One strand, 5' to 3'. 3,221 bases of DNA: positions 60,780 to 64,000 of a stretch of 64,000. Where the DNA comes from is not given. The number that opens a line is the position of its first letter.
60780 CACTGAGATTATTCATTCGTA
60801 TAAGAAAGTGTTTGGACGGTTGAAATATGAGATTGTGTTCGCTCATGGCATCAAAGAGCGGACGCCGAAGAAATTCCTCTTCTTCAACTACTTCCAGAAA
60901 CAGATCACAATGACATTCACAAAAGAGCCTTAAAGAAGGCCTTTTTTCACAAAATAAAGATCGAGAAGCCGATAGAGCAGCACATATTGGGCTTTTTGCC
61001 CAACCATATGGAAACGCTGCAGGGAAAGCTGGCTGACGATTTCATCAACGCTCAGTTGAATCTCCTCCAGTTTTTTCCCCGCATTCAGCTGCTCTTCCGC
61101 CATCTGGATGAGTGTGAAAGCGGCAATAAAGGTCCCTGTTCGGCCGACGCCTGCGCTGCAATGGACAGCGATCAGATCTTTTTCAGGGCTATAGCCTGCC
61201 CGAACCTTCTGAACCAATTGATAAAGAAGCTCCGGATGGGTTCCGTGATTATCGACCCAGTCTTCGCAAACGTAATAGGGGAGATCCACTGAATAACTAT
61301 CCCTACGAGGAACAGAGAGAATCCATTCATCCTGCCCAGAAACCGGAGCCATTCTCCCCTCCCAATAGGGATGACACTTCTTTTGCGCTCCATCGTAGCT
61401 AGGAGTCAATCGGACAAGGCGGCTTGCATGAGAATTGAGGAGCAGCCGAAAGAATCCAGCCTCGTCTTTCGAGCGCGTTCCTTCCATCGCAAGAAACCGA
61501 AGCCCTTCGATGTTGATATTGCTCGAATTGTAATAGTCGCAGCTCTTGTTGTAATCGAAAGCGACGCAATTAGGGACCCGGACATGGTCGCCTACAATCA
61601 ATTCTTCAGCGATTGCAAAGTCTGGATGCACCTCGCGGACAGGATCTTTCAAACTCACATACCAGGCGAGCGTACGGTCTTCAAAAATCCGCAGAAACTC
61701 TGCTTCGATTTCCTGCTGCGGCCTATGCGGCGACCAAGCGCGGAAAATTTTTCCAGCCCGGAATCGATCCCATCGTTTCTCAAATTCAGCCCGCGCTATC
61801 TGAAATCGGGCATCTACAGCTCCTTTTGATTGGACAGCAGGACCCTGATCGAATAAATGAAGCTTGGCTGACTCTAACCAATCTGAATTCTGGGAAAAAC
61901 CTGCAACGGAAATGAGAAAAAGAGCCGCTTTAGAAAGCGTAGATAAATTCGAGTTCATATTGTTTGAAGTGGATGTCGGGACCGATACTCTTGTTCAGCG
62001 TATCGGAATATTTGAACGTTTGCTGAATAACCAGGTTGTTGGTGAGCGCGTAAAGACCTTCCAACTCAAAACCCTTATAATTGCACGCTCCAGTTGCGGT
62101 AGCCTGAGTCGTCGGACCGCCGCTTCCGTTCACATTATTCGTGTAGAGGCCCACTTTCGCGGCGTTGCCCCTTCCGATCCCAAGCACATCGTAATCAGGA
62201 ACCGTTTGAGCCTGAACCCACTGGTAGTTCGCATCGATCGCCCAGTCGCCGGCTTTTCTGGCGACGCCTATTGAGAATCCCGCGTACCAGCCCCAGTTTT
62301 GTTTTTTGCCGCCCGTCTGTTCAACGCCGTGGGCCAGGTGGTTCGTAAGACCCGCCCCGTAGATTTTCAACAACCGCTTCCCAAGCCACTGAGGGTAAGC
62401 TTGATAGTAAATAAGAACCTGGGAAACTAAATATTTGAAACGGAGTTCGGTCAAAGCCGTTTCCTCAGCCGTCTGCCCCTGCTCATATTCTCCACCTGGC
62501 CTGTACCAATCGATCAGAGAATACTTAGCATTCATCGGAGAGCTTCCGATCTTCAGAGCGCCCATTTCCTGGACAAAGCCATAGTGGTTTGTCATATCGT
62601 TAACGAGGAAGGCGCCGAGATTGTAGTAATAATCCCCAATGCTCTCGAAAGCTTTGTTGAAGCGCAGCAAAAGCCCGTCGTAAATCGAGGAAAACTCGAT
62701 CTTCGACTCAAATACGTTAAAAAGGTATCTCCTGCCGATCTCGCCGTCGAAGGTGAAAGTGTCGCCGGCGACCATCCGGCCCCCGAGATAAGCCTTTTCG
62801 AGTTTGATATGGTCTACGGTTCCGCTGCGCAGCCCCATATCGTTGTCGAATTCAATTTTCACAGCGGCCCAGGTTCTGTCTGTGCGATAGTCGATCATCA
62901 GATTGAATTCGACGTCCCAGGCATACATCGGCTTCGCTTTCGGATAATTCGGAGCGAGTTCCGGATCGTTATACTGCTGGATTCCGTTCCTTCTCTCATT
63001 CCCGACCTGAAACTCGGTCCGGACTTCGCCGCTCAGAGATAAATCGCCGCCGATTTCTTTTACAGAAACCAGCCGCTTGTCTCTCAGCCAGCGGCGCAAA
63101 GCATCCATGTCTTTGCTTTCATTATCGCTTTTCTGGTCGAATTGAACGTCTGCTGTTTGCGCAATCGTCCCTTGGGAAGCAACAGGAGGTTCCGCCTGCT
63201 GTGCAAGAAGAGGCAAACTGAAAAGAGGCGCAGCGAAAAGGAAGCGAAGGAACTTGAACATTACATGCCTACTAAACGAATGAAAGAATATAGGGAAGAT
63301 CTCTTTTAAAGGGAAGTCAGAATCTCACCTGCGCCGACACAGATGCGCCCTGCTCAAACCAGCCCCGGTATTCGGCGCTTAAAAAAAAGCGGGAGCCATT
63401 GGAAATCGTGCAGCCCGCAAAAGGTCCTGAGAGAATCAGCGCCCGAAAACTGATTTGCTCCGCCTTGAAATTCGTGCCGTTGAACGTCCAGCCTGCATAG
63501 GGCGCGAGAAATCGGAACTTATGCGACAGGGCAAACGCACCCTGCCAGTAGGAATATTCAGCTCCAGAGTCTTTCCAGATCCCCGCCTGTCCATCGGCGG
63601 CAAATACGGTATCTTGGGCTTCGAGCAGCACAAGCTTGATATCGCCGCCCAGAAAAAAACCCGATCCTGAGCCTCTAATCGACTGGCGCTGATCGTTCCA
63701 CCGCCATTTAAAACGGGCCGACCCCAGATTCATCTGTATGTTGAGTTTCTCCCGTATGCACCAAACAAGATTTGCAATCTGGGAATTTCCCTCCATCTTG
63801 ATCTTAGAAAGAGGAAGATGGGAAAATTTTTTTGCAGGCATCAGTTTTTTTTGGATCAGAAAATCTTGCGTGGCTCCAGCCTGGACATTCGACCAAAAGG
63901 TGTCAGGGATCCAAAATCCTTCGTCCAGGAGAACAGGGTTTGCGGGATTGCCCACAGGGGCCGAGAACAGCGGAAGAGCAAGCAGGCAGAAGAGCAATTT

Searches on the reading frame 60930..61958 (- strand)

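Call 69: search_protein_families(library=pfam, proteins=[window:60930-61958:-], max_evalue=0.0001)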
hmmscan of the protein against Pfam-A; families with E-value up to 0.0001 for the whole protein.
window:60930-61958:- (342 aa): 4 families
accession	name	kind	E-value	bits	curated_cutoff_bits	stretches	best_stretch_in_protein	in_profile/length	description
PF00102.32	Y_phosphatase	-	1e-24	87.9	20.9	1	121-332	11-232/234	Protein-tyrosine phosphatase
PF22785.1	Tc-R-P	-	1.9e-05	25.6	27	1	260-282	79-101/106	Polymorphic toxin system, DSP-PTPase phosphatase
PF22784.1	PTP-SAK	-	2.9e-05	24.6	27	1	249-289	77-116/153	Swiss Army Knife protein, DSP-PTPase phosphatase domain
PF00782.25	DSPc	-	5.6e-05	23.4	33.5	1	257-285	70-98/133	Dual specificity phosphatase, catalytic domain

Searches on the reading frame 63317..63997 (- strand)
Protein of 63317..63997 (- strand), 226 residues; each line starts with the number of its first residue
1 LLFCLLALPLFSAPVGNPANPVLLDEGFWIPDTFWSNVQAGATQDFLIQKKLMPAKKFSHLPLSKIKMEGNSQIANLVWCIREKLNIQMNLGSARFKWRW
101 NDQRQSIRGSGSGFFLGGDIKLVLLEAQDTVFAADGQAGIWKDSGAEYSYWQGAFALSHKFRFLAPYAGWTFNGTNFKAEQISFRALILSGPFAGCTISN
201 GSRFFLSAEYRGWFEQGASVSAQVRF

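Call 69: search_protein_families(library=pfam, proteins=[window:63317-63997:-], max_evalue=0.0001)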
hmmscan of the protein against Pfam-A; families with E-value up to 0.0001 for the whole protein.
window:63317-63997:- (226 aa): 1 family
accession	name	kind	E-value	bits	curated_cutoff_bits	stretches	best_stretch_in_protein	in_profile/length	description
PF01308.23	Chlam_OMP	-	8e-06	25.2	20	0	138-183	262-307/397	Chlamydia major outer membrane protein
